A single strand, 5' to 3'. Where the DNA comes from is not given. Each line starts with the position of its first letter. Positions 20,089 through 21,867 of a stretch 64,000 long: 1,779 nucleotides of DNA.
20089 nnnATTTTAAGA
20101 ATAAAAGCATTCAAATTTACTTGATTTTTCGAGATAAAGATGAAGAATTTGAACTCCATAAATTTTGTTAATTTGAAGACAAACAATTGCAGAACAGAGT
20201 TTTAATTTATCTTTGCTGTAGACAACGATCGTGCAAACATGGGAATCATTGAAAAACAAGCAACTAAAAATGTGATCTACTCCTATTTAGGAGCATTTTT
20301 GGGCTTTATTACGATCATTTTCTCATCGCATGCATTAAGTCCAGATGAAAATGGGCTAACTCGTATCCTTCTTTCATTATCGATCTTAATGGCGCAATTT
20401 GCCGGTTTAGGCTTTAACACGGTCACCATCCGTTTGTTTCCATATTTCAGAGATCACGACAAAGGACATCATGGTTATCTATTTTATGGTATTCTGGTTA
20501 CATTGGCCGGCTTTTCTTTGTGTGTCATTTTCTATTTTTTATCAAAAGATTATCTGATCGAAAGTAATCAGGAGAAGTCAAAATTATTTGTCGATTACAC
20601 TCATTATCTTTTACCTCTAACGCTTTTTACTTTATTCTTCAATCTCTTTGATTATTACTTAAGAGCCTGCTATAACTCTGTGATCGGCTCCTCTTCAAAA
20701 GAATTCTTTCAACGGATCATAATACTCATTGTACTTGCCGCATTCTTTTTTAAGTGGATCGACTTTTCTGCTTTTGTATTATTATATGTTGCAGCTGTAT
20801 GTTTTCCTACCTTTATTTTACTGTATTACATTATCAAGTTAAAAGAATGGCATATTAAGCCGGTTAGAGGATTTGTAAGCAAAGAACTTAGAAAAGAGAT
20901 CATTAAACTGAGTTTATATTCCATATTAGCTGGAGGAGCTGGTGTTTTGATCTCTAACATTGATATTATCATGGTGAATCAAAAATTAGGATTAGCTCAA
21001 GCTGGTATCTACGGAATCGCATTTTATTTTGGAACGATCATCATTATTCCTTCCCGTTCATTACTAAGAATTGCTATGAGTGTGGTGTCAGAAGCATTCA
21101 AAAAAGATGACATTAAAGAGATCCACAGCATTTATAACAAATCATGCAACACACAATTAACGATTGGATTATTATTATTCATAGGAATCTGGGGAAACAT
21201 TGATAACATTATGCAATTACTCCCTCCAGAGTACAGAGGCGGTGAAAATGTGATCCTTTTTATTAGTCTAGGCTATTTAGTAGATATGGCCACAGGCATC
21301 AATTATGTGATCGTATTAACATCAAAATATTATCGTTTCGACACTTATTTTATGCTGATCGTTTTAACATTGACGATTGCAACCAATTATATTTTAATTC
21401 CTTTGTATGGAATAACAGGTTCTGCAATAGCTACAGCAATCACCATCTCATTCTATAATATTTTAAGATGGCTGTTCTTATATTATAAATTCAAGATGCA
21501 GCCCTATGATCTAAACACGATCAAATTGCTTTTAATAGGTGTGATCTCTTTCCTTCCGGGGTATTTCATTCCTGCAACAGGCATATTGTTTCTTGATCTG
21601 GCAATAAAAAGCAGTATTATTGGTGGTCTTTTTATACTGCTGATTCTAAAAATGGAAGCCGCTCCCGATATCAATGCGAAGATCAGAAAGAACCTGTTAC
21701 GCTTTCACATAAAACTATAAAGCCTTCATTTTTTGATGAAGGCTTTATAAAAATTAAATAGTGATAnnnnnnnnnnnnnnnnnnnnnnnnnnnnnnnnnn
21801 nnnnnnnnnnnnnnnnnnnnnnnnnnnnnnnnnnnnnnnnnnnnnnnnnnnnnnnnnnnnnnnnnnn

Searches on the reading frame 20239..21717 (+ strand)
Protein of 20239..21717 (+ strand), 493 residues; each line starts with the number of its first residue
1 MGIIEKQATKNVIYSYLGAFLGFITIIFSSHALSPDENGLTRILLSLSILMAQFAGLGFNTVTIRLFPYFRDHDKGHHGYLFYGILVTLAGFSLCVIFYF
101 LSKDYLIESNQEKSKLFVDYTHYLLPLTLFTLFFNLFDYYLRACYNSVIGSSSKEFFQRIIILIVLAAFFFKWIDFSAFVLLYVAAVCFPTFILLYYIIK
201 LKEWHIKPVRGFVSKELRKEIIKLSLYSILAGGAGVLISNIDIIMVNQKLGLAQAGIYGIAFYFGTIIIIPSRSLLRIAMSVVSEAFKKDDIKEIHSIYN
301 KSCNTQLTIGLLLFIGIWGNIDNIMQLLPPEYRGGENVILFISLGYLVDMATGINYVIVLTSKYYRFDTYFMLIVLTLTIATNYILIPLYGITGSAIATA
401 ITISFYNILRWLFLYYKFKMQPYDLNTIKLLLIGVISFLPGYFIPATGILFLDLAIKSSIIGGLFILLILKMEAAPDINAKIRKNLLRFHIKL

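Call 37: search_protein_families(library=pfam, proteins=[window:20239-21717:+], max_evalue=0.01)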
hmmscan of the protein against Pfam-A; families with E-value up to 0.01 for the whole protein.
window:20239-21717:+ (493 aa): 1 family
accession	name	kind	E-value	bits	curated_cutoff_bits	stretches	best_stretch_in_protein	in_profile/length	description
PF01943.22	Polysacc_synt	-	1.3e-07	31.8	28.2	1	14-268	11-254/274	Polysaccharide biosynthesis protein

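Call 57: search_protein_families(library=ncbifam, proteins=[window:20239-21717:+], max_evalue=0.1)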
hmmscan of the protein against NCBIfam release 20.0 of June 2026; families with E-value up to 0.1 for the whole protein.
window:20239-21717:+ (493 aa): 1 family
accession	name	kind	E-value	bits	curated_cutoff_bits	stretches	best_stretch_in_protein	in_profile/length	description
NF041503.1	WZX_like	subfamily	0.016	14.3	300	0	94-417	108-429/429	O-unit flippase-like protein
